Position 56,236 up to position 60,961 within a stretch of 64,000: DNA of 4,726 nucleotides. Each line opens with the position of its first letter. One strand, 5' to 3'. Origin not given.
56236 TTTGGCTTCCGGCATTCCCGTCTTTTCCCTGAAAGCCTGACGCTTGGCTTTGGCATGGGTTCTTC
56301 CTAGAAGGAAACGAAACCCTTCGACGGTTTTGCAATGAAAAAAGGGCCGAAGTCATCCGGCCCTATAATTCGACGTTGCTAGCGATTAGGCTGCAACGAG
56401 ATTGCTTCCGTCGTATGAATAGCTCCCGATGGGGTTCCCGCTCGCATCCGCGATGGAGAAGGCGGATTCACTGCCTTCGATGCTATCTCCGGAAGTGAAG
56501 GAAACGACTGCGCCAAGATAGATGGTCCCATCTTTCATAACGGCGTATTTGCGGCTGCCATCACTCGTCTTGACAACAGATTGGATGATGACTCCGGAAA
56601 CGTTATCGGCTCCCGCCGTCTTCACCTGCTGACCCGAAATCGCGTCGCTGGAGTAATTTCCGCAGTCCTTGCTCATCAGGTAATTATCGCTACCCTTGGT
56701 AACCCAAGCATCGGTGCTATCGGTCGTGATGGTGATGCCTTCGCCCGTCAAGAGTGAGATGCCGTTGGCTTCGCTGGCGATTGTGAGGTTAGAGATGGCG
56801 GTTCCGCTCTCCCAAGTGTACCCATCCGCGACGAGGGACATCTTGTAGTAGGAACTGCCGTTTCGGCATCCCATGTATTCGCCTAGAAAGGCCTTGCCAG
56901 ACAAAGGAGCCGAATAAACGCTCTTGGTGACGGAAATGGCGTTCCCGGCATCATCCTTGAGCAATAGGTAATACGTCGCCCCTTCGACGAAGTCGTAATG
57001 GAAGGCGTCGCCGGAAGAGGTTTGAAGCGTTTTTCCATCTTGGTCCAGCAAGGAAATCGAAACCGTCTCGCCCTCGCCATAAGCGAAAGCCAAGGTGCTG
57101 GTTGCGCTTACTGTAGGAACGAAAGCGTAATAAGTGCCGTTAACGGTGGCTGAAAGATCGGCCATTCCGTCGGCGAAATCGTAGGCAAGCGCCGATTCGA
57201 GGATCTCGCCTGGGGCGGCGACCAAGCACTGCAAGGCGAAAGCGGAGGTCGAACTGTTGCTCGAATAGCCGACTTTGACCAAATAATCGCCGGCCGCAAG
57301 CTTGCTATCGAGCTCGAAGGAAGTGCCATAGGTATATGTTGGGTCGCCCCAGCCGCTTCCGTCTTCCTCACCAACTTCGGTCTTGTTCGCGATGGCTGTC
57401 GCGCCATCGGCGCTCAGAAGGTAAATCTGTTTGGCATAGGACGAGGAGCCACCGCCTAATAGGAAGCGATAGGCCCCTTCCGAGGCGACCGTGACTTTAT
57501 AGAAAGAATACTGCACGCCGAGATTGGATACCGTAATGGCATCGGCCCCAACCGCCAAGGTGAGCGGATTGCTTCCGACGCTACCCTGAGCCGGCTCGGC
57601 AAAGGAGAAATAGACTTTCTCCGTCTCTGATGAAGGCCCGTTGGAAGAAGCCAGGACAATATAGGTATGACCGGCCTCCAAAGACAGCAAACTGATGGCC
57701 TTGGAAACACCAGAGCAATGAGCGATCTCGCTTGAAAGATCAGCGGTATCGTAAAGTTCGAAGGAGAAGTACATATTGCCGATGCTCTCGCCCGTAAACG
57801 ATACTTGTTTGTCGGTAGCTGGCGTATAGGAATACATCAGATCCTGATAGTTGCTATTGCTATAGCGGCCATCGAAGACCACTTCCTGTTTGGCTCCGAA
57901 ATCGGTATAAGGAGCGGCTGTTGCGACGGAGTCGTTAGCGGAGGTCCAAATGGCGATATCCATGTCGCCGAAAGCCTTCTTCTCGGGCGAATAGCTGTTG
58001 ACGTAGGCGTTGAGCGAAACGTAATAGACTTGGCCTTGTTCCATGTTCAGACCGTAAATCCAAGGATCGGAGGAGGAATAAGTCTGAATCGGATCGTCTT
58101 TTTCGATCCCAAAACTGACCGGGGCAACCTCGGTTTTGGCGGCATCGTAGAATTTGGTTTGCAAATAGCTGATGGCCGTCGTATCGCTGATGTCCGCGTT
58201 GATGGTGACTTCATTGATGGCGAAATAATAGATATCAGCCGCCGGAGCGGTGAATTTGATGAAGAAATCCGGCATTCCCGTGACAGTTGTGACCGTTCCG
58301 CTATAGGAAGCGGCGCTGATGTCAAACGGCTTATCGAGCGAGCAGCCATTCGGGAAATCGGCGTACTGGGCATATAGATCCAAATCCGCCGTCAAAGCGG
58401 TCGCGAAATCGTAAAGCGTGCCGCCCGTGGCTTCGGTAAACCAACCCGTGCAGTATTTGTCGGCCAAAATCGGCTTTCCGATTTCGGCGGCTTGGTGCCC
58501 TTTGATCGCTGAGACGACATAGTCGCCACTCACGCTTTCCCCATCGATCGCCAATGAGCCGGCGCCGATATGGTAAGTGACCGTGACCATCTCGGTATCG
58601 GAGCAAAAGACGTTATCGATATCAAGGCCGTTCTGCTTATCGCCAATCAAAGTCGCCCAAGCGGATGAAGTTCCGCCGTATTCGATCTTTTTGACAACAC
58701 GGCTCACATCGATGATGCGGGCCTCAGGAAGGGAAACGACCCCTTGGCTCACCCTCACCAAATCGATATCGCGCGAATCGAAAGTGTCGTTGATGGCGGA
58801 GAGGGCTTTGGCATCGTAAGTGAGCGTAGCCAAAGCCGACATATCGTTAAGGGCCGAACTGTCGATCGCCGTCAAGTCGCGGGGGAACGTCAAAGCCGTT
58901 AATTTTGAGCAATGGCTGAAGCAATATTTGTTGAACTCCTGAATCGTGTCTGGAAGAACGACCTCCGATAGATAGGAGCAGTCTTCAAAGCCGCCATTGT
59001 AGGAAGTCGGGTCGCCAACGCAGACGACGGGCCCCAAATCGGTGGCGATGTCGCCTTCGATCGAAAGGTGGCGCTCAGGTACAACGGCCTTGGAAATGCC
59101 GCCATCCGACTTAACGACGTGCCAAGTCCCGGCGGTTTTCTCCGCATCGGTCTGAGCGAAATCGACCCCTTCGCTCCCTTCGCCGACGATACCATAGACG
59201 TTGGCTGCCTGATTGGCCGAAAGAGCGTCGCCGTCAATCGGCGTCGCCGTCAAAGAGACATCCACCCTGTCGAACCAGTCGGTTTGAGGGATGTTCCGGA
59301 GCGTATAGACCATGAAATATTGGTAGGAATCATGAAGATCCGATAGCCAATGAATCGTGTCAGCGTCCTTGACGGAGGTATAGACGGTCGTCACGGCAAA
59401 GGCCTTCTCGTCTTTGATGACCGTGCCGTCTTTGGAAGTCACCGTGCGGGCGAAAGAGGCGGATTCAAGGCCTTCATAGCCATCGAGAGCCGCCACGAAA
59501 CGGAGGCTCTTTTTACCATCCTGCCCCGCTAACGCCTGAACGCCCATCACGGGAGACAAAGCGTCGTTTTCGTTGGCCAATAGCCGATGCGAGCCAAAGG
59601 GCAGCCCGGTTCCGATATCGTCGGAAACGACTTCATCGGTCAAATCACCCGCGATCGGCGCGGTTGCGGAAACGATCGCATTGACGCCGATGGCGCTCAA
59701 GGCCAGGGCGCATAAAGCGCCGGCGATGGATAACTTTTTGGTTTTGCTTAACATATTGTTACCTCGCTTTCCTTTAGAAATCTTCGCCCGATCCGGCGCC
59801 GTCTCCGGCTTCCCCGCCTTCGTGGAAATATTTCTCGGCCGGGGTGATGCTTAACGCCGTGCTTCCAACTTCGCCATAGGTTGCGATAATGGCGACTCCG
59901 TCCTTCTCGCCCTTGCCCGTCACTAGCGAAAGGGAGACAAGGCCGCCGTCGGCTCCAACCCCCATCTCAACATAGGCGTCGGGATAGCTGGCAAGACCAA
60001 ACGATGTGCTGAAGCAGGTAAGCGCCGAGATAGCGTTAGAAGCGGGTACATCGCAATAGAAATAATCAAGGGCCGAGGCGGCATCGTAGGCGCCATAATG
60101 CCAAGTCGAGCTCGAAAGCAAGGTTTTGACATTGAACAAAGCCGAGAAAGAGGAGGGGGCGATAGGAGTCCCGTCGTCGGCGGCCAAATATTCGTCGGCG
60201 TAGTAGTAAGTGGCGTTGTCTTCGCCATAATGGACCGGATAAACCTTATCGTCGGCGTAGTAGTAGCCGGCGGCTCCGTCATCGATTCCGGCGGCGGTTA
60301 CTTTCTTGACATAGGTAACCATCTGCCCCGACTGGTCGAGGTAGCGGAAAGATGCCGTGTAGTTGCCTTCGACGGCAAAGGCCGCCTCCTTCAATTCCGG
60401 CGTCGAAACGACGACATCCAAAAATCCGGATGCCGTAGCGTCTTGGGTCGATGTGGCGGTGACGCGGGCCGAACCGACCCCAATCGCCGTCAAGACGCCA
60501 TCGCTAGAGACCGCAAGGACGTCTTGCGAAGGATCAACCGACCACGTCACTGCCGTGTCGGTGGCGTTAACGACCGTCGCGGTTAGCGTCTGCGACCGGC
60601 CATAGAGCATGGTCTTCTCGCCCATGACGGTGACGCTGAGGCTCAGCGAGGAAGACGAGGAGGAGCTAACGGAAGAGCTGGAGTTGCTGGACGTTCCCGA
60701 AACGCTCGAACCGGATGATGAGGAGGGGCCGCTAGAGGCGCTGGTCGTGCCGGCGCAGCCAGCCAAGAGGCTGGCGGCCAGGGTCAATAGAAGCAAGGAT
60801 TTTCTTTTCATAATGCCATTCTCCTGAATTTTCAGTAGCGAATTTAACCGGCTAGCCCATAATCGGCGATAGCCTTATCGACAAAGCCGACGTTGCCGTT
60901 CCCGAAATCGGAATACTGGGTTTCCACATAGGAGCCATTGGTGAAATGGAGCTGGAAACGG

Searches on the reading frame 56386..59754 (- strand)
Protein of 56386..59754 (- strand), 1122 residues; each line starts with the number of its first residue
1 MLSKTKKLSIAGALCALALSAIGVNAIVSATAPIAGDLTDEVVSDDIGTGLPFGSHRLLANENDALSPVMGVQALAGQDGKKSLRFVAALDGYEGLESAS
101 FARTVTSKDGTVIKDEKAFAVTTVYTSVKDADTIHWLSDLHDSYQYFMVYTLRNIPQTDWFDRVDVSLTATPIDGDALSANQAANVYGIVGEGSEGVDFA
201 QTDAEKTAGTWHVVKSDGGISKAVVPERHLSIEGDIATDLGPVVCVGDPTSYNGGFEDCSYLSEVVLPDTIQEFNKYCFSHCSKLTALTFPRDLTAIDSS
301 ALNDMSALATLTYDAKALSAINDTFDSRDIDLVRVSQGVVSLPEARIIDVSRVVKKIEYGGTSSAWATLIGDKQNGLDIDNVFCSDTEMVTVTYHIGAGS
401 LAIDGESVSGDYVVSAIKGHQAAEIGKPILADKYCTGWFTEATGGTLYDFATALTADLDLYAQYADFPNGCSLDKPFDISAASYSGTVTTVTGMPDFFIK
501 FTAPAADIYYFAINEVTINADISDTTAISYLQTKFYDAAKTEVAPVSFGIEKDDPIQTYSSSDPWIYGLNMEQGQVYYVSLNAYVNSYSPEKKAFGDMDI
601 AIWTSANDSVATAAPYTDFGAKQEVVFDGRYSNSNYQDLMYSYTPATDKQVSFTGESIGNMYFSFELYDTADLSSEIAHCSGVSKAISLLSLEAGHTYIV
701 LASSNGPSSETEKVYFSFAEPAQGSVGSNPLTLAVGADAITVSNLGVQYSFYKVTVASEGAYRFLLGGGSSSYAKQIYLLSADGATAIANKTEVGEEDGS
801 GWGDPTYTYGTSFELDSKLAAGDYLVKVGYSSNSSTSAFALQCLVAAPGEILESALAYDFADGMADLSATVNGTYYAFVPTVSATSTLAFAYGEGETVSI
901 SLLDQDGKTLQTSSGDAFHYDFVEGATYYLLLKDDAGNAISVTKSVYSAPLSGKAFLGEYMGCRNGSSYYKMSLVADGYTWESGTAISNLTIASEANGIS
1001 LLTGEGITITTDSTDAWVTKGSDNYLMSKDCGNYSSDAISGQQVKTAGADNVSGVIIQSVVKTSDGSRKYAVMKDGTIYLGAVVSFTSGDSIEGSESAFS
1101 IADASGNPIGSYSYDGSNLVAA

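Call 11: search_protein_families(library=pfam, proteins=[window:56386-59754:-], max_evalue=0.01)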
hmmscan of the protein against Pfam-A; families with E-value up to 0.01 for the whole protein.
window:56386-59754:- (1122 aa): 2 families
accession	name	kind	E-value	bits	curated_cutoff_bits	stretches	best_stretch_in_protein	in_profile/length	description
PF13306.12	LRR_5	-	3e-11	43.7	27.7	1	256-331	30-104/127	BspA type Leucine rich repeat region (6 copies)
PF09479.16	Flg_new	-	0.00016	22.2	27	1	415-463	15-65/65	Listeria-Bacteroides repeat domain (List_Bact_rpt)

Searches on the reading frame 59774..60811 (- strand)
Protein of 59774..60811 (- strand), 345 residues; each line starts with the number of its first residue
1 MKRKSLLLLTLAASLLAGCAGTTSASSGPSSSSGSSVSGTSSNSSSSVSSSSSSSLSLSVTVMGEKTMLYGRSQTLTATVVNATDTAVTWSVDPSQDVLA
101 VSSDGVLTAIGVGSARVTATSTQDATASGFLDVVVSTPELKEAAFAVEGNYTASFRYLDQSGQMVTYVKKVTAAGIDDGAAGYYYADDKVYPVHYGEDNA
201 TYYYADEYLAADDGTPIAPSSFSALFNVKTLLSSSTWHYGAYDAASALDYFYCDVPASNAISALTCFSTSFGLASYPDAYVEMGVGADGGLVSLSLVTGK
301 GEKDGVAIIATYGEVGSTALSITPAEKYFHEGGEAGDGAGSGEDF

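Call 11: search_protein_families(library=pfam, proteins=[window:59774-60811:-], max_evalue=0.01)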
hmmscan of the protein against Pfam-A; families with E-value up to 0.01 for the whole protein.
window:59774-60811:- (345 aa): 1 family
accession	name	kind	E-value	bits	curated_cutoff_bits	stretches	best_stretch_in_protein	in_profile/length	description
PF02368.24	Big_2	-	0.0018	18.7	22.8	1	59-123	4-70/79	Bacterial Ig-like domain (group 2)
